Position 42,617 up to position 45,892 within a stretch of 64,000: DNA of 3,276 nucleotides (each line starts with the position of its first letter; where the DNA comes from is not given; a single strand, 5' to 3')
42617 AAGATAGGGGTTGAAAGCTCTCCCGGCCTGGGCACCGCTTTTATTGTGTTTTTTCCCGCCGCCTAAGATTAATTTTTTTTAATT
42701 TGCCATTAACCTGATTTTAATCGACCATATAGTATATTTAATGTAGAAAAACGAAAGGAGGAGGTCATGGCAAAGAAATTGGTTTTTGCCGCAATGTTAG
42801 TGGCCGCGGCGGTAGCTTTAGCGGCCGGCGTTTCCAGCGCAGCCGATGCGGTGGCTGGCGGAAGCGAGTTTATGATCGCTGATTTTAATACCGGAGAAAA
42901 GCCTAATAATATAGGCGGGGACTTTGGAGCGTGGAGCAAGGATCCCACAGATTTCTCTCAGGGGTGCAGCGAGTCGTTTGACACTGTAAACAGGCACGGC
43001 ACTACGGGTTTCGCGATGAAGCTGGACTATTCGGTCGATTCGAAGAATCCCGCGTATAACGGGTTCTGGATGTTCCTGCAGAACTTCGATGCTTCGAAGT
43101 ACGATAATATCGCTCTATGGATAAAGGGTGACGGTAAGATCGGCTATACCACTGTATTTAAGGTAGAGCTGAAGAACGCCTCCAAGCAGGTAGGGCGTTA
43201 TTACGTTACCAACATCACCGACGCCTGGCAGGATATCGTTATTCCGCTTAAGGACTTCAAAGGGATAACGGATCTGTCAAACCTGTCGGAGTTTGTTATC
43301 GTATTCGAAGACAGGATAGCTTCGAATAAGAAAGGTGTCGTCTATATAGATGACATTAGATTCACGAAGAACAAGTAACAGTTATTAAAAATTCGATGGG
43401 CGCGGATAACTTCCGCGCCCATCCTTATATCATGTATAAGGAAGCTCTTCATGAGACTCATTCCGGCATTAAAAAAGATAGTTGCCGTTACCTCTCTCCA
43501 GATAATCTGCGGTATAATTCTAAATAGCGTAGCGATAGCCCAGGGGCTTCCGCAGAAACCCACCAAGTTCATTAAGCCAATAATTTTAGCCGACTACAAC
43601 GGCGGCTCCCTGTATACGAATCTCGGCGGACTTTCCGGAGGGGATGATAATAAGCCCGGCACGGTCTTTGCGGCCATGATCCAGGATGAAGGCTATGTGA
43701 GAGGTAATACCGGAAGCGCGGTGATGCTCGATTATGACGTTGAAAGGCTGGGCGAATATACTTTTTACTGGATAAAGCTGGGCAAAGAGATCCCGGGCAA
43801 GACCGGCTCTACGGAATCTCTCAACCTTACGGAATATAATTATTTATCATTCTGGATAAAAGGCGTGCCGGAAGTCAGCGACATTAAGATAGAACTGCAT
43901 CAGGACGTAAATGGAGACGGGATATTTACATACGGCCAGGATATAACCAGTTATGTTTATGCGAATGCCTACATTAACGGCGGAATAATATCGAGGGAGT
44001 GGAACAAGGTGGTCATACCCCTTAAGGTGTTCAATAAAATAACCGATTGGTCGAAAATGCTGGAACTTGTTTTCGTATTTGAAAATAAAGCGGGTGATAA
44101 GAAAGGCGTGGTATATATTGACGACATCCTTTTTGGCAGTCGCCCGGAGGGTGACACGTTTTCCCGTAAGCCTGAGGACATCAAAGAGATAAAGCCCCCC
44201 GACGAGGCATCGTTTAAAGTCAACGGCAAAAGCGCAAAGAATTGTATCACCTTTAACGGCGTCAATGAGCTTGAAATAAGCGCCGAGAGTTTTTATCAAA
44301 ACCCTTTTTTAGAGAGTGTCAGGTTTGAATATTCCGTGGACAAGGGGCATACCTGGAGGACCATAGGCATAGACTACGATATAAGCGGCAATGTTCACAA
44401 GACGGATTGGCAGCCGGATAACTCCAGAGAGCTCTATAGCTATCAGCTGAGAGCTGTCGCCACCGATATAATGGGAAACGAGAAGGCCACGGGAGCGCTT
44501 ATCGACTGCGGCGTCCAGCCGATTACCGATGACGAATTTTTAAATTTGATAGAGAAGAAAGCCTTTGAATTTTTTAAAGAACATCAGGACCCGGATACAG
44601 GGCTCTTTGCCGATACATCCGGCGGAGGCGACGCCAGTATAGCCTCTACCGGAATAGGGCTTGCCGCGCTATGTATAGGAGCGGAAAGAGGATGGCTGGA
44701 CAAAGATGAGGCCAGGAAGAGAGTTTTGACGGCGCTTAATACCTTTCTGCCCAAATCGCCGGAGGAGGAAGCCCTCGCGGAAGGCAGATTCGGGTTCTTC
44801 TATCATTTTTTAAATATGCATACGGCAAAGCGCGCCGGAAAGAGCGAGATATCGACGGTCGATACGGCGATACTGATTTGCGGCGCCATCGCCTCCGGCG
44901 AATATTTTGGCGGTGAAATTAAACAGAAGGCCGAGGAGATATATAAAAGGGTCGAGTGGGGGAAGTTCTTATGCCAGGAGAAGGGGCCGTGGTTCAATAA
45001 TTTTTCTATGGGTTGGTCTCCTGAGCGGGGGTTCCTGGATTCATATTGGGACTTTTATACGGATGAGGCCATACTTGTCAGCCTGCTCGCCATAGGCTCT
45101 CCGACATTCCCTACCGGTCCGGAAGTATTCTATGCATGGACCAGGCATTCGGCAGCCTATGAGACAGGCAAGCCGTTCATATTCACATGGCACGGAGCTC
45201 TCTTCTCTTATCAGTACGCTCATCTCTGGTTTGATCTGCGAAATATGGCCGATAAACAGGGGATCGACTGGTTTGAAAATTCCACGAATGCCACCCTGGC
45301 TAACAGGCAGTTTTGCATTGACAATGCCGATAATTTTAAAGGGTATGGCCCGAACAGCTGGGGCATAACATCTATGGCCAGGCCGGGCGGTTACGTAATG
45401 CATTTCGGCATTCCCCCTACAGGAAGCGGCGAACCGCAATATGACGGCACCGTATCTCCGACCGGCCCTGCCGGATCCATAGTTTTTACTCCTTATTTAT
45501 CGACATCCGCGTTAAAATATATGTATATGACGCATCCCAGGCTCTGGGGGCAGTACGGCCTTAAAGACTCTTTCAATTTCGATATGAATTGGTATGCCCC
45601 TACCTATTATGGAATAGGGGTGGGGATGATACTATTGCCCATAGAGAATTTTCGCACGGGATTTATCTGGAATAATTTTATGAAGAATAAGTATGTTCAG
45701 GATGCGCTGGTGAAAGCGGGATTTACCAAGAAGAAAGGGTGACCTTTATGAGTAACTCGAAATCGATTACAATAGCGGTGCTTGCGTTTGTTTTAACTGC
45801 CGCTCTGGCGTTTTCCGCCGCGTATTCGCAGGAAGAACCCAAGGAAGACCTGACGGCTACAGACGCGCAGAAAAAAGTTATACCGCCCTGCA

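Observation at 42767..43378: Family of five CBM11/CIA30-like beta-sandwich modules in one locus (42767, 43451 N-terminus, 47652 N-terminus, 53814 N-terminus, 57810)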

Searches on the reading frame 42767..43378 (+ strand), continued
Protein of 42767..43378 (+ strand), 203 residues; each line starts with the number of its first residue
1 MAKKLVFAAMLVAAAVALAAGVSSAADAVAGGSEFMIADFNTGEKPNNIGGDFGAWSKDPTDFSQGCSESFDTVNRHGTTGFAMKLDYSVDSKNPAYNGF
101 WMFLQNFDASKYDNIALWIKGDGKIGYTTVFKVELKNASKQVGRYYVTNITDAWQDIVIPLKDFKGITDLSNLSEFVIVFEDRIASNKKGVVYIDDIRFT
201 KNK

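Call 48: search_solved_structures(query=A2, max_evalue=10, show_alignments=3)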
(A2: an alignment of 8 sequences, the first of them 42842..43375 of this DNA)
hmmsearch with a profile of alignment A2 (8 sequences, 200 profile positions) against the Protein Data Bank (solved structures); distinct sequences matched with E-value up to 10: 6.
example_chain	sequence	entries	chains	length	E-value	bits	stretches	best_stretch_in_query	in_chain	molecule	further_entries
1wmx_A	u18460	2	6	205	4.1e-05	26.4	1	91-198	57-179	COG3291: FOG: PKD repeat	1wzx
2c24_A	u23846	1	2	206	4.1e-05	26.4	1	91-198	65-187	ENDOGLUCANASE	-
4evu_A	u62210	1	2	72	0.56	12.9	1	55-93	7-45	Putative periplasmic protein ydgH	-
7zkq_A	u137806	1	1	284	1.3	11.7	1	91-161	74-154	Complex I intermediate-associated protein 30-domain-containing protein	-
7zkp_A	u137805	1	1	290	1.4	11.6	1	91-161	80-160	CIA30 domain-containing protein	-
1uww_A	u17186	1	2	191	1.7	11.3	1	153-197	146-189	ENDOGLUCANASE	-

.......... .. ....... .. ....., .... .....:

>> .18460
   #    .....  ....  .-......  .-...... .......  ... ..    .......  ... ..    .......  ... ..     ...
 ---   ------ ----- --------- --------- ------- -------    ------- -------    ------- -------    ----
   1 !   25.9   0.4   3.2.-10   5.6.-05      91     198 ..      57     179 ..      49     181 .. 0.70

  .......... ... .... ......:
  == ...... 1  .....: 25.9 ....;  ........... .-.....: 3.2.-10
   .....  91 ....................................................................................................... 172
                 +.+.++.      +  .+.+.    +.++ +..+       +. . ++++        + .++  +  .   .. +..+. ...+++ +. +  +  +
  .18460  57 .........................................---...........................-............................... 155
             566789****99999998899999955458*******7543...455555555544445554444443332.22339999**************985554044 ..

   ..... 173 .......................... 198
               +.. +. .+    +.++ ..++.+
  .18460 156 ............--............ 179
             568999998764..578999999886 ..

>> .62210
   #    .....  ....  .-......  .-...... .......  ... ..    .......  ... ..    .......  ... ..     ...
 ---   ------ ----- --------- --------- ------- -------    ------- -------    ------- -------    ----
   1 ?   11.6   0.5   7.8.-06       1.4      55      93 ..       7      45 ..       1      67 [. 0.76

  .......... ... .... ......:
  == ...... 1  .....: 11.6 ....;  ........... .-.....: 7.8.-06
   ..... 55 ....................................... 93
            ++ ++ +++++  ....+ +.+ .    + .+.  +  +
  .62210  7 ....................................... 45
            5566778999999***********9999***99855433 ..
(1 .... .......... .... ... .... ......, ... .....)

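Call 49: find_related_loci(query=A2, collection=genome_contigs, flank=10000)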
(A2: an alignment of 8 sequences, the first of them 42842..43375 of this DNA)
Query A2 (178 aa) in genome_contigs; peptide patterns used: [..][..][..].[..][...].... (x = any residue, [..] = any of these).
190 stretches matched a pattern; 17 encode a relative of the query (tblastn E <= 1e-3); 17 distinct loci.
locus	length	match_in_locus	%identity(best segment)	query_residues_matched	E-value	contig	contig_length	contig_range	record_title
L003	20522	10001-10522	94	5-178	6e-111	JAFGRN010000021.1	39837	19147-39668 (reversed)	MAG: Candidatus Omnitrophota bacterium isolate Zod_Metabat.83 k87_3227824, whole genome shotgun sequence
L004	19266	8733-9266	90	1-178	1e-110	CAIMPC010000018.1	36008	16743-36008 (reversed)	MAG: Candidatus Omnitrophica bacterium isolate AM5_bin-0158 genome assembly, contig: bin-0158:18/73, whole genome shotgu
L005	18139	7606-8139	89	1-178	2e-109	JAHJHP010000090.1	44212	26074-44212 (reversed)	MAG: Candidatus Omnitrophota bacterium isolate Modern_marine_planktonic.mb.39 Modern_marine_plan.mb.39_k141_819677, whol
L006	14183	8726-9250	83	4-178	6e-102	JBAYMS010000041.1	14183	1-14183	MAG: Candidatus Omnitrophota bacterium isolate SO_2016_LW1_45 scaffold04630_LW64-88_2016, whole genome shotgun sequence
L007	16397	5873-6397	83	4-178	6e-102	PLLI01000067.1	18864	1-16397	MAG: Candidatus Omnitrophota bacterium isolate fen_1322 73.20120800_E3X.45_contig_12542, whole genome shotgun sequence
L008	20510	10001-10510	85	9-178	7e-101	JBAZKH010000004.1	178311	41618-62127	MAG: Candidatus Omnitrophota bacterium isolate SO_2017_LW4_139 scaffold_268_c1_LW137-91_2017, whole genome shotgun seque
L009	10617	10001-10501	79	9-175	2e-94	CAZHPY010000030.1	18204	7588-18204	MAG TPA_asm: uncultured Planctomycetia bacterium isolate binchicken_co220_179 genome assembly, contig: NODE_1909_length_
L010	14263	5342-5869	75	3-178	2e-94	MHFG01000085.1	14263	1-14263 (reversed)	MAG: Omnitrophica bacterium RIFCSPHIGHO2_02_FULL_46_20 rifcsphigho2_02_scaffold_7949, whole genome shotgun sequence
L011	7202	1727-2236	78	9-178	9e-93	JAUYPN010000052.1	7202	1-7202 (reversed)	MAG: Candidatus Omnitrophota bacterium isolate C4_metabat.bin.33 C4_k141_506521, whole genome shotgun sequence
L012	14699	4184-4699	73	5-176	5e-91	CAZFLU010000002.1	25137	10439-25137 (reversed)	MAG TPA_asm: uncultured Planctomycetia bacterium isolate SRP141376_co2_367 genome assembly, contig: NODE_4188_length_251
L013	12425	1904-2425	75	5-178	6e-95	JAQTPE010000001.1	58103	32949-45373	MAG: Candidatus Omnitrophota bacterium isolate STB_109 NODE_1095_length_58103_cov_3.586657_Sandtown_B, whole genome shot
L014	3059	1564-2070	70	9-177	8e-86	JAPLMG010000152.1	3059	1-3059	MAG: Candidatus Omnitrophota bacterium isolate LacPavin_0920_SED3_MAG_48_12 LacPavin_0920_SED3_scaffold_196616, whole ge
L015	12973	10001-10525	51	3-176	3e-59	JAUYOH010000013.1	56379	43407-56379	MAG: Candidatus Omnitrophota bacterium isolate C4_maxbin.042 C4_k141_362265, whole genome shotgun sequence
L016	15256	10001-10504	75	10-177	2e-89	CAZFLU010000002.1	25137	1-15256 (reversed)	MAG TPA_asm: uncultured Planctomycetia bacterium isolate SRP141376_co2_367 genome assembly, contig: NODE_4188_length_251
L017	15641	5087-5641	28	10-174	1e-20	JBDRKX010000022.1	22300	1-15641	MAG: Elusimicrobiota bacterium isolate MEGAHIT-group-1.744 k141_12449042, whole genome shotgun sequence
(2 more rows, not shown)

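Call 51: search_protein_families(library=ncbifam, proteins=[window:42767-43378:+], max_evalue=0.01)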
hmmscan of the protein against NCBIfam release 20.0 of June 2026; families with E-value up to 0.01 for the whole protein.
window:42767-43378:+ (203 aa): 0 families

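Call 75: search_protein_families(library=pfam, proteins=[L017:17-2248:+, L017:2245-4128:+, L017:4125-5003:+, L017:5000-7111:+, L017:7108-9417:+, L017:10263-12596:+, L017:12599-13747:+, L017:13788-14648:+, L017:14638-15618:+], max_evalue=0.001)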
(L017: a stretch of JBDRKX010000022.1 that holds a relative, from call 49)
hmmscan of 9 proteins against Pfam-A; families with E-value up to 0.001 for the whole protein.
L017:17-2248:+ (743 aa): 2 families
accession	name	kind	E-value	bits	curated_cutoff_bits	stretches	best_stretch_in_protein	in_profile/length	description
PF10091.15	Glycoamylase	-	1.2e-61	208.4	27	1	306-512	4-220/221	Putative glucoamylase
PF06452.16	CBM9_1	-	2.5e-15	57.3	23.4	1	580-726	25-163/185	Carbohydrate family 9 binding domain-like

L017:2245-4128:+ (627 aa): 5 families
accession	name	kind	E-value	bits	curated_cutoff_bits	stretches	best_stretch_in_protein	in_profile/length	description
PF03425.19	CBM_11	-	6.2e-19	69.2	27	3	22-171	20-180/182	Carbohydrate binding domain (family 11)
PF13860.13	FlgD_ig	-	2.9e-12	46.8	27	1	545-613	10-78/79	FlgD Ig-like domain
PF08547.18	CIA30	-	7e-11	42.8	24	0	411-497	62-148/157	Complex I intermediate-associated protein 30 (CIA30)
PF13585.12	CHU_C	-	4e-09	36.9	27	1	533-613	4-75/86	CHU_C Type IX secretion signal domain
PF08770.17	SoxZ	-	0.00018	21.6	25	0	394-445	42-93/98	Sulphur oxidation protein SoxZ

L017:4125-5003:+ (292 aa): 0 families

L017:5000-7111:+ (703 aa): 0 families

L017:7108-9417:+ (769 aa): 3 families
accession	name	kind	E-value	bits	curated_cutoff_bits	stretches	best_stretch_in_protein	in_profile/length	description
PF01547.30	SBP_bac_1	-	2.7e-46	159.4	26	1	54-333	16-306/307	Bacterial extracellular solute-binding protein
PF13416.11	SBP_bac_8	-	1.1e-42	147.3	27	1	51-352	1-268/279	Bacterial extracellular solute-binding protein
PF00528.27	BPD_transp_1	-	1.3e-18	67.8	26.4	1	585-765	18-181/184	Binding-protein-dependent transport system inner membrane component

L017:10263-12596:+ (777 aa): 3 families
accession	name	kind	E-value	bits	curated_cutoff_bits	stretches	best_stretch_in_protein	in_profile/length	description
PF01301.25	Glyco_hydro_35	-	5.5e-48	164.6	27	1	9-209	2-180/319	Glycosyl hydrolases family 35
PF22369.2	GLMA_2nd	-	1.9e-29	102.6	27.7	1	463-569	10-118/138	GLMA-like, second domain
PF02449.21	Glyco_hydro_42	-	3.8e-20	73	21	1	30-383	9-337/376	Beta-galactosidase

L017:12599-13747:+ (382 aa): 5 families
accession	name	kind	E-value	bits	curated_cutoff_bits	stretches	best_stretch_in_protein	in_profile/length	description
PF00005.33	ABC_tran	-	4.1e-35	121.8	25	1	21-162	2-136/137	ABC transporter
PF17912.7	OB_MalK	-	1.1e-09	39.4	27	1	236-298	1-53/53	MalK OB fold domain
PF02463.25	SMC_N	-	3.5e-08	33.6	40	1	29-211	23-217/220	RecF/RecN/SMC N terminal domain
PF08402.16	TOBE_2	-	7.2e-08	32.9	21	1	292-366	2-76/76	TOBE domain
PF13304.12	AAA_21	-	3e-05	24.7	27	0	34-53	3-22/304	AAA domain, putative AbiEii toxin, Type IV TA system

L017:13788-14648:+ (286 aa): 0 families

L017:14638-15618:+ (326 aa): 5 families
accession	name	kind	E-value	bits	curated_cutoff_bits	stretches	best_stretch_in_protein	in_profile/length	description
PF00092.34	VWA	-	8.4e-22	78.7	23.8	1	85-279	1-174/174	von Willebrand factor type A domain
PF13519.12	VWA_2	-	1.8e-18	67.6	27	1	86-194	1-106/107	von Willebrand factor type A domain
PF07584.16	BatA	-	2.2e-05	25.2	25.9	1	1-70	1-77/77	Aerotolerance regulator N-terminal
PF01882.25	DUF58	-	0.00023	20.8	23.4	1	84-208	36-158/216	Protein of unknown function DUF58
PF05762.20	VWA_CoxE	-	0.00058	19.8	26.4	0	81-196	54-161/222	VWA domain containing CoxE-like protein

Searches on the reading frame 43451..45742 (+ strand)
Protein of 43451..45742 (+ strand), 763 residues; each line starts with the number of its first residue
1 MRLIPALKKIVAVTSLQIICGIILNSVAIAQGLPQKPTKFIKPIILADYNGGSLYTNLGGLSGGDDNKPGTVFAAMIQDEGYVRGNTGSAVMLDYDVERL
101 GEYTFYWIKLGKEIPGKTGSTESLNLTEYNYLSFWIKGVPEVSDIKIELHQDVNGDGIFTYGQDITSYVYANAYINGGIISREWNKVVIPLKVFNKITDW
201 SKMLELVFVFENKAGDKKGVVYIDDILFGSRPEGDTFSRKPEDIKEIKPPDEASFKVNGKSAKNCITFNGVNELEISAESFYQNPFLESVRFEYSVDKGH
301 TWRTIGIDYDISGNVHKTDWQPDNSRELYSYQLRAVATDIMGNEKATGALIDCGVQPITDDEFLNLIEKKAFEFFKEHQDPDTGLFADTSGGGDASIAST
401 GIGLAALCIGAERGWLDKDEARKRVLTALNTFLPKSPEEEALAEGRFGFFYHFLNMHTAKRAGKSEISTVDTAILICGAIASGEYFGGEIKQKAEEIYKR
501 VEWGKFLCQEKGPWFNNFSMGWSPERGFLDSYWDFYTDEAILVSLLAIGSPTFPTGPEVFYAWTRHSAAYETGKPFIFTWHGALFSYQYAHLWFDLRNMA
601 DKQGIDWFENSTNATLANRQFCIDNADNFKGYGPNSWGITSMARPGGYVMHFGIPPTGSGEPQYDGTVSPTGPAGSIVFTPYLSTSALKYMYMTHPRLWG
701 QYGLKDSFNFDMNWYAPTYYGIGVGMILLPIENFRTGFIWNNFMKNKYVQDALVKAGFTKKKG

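Call 4: search_protein_families(library=pfam, proteins=[window:43451-45742:+], max_evalue=0.1)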
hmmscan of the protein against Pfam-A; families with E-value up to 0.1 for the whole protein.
window:43451-45742:+ (763 aa): 3 families
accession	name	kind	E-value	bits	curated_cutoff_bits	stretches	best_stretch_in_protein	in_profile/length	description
PF10091.15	Glycoamylase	-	1.2e-62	211.8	27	1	532-746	3-220/221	Putative glucoamylase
PF21582.3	CBM30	-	0.0026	18.2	27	1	126-228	72-168/170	Carbohydrate binding domain 30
PF21471.3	Reelin_subrepeat-B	-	0.0087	16.3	27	1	274-315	44-77/127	Reelin subrepeat B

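Call 30: search_solved_structures(query=window:43451-45742:+, max_evalue=0.01)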
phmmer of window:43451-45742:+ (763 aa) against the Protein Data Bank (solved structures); distinct sequences matched with E-value up to 0.01: 8.
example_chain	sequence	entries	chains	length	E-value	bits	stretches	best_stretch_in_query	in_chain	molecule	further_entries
8xul_A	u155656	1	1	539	4.9e-64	220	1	365-759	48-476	XCC2207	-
4gl3_A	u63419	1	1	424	2.5e-54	187.9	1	357-760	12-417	putative glucoamylase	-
5z06_A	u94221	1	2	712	8.2e-46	159.7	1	334-755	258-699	BDI_3064 protein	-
3eu8_A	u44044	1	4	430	1.7e-45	158.6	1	357-762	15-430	putative glucoamylase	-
4qt9_A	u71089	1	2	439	3.6e-44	154.3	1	353-762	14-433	putative glucoamylase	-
5gzh_A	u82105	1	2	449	1.8e-40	142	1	358-758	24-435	Endo-beta-1,2-glucanase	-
5gzk_A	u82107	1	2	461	2e-40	141.9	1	358-758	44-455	Uncharacterized protein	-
8xuk_A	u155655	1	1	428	4e-09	38.4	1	384-509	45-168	H744_1c0222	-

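Call 51: search_protein_families(library=ncbifam, proteins=[window:43451-45742:+], max_evalue=0.01)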
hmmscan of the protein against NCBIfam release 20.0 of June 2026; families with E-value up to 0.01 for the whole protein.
window:43451-45742:+ (763 aa): 0 families
